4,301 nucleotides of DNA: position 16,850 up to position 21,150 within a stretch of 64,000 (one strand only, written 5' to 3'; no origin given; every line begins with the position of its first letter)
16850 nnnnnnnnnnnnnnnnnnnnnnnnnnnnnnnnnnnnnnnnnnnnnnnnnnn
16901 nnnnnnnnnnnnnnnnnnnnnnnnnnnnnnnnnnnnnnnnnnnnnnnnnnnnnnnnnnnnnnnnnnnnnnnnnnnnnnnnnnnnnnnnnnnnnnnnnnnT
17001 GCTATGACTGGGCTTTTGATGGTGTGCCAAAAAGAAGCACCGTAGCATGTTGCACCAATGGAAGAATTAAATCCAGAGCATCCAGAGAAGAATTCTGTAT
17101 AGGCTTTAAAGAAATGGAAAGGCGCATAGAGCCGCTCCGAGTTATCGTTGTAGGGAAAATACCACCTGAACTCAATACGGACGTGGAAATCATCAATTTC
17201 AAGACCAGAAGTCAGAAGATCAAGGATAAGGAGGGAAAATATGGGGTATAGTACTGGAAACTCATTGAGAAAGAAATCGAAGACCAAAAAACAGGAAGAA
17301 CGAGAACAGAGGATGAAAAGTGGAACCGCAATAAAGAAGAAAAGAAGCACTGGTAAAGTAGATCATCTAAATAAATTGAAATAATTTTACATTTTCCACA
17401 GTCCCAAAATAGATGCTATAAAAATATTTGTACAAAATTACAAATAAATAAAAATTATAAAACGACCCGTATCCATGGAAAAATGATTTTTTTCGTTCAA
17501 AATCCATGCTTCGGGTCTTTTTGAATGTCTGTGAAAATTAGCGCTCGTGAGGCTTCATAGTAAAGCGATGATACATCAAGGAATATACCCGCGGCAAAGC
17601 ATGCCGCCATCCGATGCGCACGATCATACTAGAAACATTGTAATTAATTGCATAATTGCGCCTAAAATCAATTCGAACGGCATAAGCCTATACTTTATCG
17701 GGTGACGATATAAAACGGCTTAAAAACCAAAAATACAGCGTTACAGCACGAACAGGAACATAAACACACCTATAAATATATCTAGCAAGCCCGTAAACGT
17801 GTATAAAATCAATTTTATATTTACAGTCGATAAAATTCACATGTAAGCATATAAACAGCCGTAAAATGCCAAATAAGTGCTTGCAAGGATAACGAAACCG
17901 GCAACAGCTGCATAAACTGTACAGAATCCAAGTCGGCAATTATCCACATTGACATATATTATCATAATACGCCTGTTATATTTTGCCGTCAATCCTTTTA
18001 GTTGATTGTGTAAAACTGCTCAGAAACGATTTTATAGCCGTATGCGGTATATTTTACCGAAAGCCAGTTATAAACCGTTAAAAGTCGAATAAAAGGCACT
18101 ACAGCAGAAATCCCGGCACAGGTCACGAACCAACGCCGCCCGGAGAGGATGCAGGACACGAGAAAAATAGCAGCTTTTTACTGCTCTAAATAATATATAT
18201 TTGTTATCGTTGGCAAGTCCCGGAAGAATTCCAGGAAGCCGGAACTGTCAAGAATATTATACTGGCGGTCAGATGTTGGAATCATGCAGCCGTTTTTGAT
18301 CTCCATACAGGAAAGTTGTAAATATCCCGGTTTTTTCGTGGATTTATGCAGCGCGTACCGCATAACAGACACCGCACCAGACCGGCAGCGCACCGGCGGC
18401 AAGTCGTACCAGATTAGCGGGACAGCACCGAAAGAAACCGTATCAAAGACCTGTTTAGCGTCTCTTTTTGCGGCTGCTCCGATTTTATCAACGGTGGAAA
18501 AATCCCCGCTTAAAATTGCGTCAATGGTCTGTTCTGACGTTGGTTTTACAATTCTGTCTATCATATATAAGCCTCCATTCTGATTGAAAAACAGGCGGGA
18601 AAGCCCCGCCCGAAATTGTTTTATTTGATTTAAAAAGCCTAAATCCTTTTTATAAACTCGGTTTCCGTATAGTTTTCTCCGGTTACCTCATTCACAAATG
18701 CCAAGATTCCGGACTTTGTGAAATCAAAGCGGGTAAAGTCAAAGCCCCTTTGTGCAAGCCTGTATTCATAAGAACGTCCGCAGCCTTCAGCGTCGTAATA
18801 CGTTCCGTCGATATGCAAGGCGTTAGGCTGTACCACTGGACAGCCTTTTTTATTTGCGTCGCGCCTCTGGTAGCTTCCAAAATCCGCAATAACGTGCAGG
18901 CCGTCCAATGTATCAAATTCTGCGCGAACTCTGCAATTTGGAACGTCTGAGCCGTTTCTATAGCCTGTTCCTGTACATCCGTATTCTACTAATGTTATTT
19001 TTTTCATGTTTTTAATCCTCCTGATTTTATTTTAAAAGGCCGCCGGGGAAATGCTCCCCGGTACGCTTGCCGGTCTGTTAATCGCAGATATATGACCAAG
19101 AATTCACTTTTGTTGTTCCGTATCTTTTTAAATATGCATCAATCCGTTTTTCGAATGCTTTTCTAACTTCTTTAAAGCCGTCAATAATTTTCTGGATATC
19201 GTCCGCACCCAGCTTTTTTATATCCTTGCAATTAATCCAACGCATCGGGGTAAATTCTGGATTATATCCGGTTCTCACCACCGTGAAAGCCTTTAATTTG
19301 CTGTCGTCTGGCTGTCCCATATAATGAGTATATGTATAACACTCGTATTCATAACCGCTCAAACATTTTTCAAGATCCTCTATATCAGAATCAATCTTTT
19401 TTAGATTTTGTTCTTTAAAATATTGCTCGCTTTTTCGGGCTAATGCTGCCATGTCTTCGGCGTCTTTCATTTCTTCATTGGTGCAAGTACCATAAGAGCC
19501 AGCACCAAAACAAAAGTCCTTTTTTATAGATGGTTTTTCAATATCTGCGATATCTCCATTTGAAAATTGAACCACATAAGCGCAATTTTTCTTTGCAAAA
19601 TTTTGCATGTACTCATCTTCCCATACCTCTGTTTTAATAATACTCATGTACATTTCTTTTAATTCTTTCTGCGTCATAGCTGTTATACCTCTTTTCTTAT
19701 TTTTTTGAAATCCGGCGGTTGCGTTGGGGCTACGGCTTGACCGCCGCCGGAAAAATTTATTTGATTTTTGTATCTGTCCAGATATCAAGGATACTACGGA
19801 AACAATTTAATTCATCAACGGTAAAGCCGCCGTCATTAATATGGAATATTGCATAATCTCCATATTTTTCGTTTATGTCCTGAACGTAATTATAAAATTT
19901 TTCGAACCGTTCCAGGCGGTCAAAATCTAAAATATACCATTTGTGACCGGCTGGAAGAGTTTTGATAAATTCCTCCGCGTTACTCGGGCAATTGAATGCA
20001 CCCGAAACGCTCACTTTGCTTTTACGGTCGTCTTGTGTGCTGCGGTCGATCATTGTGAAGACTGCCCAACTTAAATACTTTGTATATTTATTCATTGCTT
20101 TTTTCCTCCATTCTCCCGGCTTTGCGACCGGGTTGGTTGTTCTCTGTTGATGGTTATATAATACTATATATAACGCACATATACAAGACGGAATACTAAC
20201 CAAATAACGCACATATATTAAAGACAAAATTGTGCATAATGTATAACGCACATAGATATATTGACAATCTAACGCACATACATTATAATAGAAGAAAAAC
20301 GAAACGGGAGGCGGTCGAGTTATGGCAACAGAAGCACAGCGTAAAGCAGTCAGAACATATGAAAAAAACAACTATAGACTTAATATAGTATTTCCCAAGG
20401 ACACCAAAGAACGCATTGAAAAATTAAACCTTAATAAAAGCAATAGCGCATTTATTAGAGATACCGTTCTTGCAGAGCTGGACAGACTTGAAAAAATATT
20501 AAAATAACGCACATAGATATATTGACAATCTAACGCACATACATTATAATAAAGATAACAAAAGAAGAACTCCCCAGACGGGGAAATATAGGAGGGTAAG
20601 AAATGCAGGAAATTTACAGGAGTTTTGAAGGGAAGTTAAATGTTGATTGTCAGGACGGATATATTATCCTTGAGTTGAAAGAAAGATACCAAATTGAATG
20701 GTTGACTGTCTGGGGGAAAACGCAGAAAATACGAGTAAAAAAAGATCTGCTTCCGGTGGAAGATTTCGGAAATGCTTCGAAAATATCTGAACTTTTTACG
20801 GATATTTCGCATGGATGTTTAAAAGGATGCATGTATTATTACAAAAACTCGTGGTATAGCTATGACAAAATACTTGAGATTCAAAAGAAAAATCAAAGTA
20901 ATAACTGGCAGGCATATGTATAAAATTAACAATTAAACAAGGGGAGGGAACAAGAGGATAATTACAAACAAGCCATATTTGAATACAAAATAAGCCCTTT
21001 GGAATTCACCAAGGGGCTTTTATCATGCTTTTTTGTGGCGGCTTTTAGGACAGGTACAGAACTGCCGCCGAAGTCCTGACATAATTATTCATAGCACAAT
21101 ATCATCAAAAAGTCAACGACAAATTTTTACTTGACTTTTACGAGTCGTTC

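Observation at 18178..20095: Four-gene minus-strand accessory cassette of unknown function between integrase and switch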

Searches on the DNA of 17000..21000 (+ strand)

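Call 10: search_dna_similar(query=window:17000-21000:+, collection=phages, mode=near)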
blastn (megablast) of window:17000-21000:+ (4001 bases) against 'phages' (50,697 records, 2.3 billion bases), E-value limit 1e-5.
No match.

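Call 79: search_rna_families(source=window, start=17200, end=20650, threshold=evalue, max_evalue=1)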
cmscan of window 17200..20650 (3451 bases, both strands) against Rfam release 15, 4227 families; matches with E-value up to 1: 1.
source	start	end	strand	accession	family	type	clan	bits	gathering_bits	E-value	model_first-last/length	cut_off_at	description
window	17870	17997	-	RF01673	PhrS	Gene; sRNA;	-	16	37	0.61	1-212/212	no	PhrS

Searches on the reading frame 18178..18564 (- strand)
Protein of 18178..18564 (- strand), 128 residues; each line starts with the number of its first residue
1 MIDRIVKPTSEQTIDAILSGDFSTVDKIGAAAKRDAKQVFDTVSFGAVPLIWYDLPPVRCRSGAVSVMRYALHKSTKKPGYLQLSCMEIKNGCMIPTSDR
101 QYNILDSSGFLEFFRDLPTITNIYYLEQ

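Call 8: search_protein_families(library=pfam, proteins=[window:18178-18564:-], max_evalue=1)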
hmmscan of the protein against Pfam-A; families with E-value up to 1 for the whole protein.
window:18178-18564:- (128 aa): 1 family
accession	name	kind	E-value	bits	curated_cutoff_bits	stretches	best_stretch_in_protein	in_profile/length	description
PF19804.4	DUF6287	-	0.017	14.8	26.3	1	13-25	4-16/34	Domain of unknown function (DUF6287)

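Call 9: search_protein_families(library=phrogs, proteins=[window:18178-18564:-], max_evalue=1)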
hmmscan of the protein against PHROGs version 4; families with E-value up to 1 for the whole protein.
window:18178-18564:- (128 aa): 1 family
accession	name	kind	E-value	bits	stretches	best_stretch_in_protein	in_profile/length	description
phrog_15043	-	unknown function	0.12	13.8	1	51-105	52-103/105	-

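Call 11: search_protein_families(library=padloc, proteins=[window:18178-18564:-], max_evalue=1)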
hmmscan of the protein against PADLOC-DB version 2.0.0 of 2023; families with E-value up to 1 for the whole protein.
window:18178-18564:- (128 aa): 0 families

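Call 12: search_protein_families(library=ncbifam, proteins=[window:18178-18564:-], max_evalue=1)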
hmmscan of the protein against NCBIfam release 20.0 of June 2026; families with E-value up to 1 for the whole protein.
window:18178-18564:- (128 aa): 0 families

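Call 13: search_solved_structures(query=window:18178-18564:-, max_evalue=1)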
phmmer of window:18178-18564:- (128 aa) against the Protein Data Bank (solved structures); distinct sequences matched with E-value up to 1: 1.
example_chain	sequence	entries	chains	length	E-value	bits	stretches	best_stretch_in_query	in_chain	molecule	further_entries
4z9f_A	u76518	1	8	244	0.81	13.1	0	12-68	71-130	Halohydrin epoxidase A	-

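Call 17: list_cluster_members(proteins=[window:18178-18564:-, window:18639-19007:-, window:19078-19677:-, window:19757-20095:-, window:20322-20507:+, window:20603-20923:+, window:16523-17251:+, window:15087-16487:+])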
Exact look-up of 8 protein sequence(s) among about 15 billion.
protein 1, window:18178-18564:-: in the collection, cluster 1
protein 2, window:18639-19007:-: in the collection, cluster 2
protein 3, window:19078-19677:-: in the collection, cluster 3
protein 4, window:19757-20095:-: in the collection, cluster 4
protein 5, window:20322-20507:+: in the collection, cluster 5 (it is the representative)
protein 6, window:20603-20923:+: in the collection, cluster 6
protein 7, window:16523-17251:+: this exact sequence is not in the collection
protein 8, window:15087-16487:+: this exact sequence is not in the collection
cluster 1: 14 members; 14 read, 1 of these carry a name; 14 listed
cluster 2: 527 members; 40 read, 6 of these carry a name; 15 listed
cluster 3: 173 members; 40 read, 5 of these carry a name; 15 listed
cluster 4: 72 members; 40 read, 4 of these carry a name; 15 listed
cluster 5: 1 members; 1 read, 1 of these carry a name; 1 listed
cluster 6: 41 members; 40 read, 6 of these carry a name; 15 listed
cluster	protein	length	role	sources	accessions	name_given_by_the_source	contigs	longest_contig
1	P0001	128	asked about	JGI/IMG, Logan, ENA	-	-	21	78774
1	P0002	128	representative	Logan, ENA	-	-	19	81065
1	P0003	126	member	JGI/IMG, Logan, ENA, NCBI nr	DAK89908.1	hypothetical protein | MAG TPA: hypothetical protein [Caudoviricetes sp.]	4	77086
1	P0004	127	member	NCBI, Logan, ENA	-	-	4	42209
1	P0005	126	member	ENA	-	-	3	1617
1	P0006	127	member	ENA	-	-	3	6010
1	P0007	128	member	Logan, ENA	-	-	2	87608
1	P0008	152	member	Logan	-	-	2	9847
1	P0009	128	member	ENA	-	-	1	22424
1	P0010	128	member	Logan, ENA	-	-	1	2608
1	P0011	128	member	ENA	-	-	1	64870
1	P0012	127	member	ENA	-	-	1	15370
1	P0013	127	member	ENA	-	-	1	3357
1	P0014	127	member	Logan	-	-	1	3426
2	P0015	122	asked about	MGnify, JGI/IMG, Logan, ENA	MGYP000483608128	FL=1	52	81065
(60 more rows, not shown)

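Call 35: find_homologous_proteins(query=window:18178-18564:-, max_evalue=0.001)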
Query window:18178-18564:- (128 aa): 954 proteins with E <= 0.001 among 961 candidates; the best 120 are listed.
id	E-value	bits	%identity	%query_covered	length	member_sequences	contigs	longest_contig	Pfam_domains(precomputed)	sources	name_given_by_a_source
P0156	2.8e-79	281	99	100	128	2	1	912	-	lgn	-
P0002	1.8e-75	269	95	100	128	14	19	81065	-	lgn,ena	-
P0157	6.8e-73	261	92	100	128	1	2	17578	-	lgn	-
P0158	6.7e-72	257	91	100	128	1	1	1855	-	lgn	-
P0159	4.8e-71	255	91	100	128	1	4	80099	-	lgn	-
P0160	7.7e-68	244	89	100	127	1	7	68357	-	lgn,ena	-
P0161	7.4e-66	238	86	100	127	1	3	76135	-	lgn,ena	-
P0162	5.7e-65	235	85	100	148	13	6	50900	-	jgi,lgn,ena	jgi:hypothetical protein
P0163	1.3e-64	234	87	100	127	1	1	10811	-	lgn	-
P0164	2.8e-64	233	85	100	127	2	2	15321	-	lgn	-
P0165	3.2e-64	233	83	100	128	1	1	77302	-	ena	-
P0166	5.1e-64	232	85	100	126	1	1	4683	-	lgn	-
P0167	6.4e-64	232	85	100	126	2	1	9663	-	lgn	-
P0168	1.7e-63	230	84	100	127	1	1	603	-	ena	-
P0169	2.6e-63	230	83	100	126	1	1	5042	-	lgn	-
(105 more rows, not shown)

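Call 55: search_dna_similar(query=window:18178-18564:-, collection=phages, mode=protein, max_evalue=0.001, max_rows=25)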
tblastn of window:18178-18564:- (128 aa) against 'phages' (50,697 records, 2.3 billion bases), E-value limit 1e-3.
No match.

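Call 61: search_solved_structures(query=A2, max_evalue=10)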
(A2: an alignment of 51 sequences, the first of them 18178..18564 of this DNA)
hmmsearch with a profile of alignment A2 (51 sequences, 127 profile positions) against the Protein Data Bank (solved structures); distinct sequences matched with E-value up to 10: 2.
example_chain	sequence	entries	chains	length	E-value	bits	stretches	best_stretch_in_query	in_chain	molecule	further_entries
6ner_A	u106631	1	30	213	0.32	14.3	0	14-49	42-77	BMC-H tandem fusion protein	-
4z9f_A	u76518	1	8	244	1.4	12.2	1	12-66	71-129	Halohydrin epoxidase A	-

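Call 86: find_related_loci(query=A2, collection=viral_contigs, flank=4000)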
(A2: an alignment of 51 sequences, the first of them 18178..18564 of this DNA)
Query A2 (128 aa) in viral_contigs; peptide patterns used: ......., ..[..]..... (x = any residue, [..] = any of these).
292 stretches matched a pattern; 240 encode a relative of the query (tblastn E <= 1e-3); the best 80 are kept; 80 distinct loci.
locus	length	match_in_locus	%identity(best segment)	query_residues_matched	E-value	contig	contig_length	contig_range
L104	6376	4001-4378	92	1-127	3e-75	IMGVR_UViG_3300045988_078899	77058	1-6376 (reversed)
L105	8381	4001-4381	85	1-128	1e-71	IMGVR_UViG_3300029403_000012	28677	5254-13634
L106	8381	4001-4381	82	1-128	5e-68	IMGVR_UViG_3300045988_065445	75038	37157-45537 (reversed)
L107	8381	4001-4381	79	1-128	2e-67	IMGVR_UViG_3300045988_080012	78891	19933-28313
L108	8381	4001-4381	79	1-128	2e-67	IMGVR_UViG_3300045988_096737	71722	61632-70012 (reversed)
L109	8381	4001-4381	80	1-128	4e-67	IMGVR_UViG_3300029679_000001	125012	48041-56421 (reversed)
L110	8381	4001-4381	80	1-128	4e-67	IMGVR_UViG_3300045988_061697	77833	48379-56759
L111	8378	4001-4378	80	1-128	5e-67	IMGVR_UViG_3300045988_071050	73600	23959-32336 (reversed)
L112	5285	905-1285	80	1-128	4e-67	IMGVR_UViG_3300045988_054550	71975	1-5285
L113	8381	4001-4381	78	1-128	9e-67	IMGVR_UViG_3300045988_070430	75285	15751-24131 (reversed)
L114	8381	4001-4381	78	1-128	7e-67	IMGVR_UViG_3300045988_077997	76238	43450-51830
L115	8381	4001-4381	78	1-128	7e-67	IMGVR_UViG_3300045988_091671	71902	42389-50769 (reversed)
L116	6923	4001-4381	78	1-128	7e-67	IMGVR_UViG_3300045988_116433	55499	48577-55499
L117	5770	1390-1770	78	1-128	7e-67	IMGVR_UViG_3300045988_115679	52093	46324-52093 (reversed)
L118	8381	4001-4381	78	1-128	2e-66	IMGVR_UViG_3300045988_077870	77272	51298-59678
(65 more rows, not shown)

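Call 94: search_protein_families(library=padloc, alignment_id=A5, max_evalue=0.01)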
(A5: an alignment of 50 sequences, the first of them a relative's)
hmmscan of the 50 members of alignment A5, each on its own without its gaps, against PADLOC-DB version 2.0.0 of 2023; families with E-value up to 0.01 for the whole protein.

A. member 1, L105:3938-4384:+ (148 aa): 0 families

B. families by the number of members that match (of 50 scanned): 1 family
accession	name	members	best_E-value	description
PDLC00285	PtuA1|PtuA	1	0.0075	AAA ATPase domain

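Call 95: search_protein_families(library=phrogs, alignment_id=A5, max_evalue=0.001)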
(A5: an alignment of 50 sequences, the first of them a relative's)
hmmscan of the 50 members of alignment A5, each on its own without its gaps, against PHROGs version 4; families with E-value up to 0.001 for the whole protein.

A. member 1, L105:3938-4384:+ (148 aa): 0 families

B. families by the number of members that match (of 50 scanned): 10 families
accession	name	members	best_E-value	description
phrog_4068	-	1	5.6e-20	-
phrog_14903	-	1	1.5e-17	-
phrog_6246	-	1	5.4e-13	-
phrog_15406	-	1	1.2e-10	DNA methyltransferase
phrog_11358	-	1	4.1e-09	-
phrog_15863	-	1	9.6e-08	-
phrog_10415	-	1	1.2e-05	-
phrog_13942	-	1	1.6e-05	-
phrog_1926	-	1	6.4e-05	released from the phage upon host infection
phrog_16060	-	1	0.0009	-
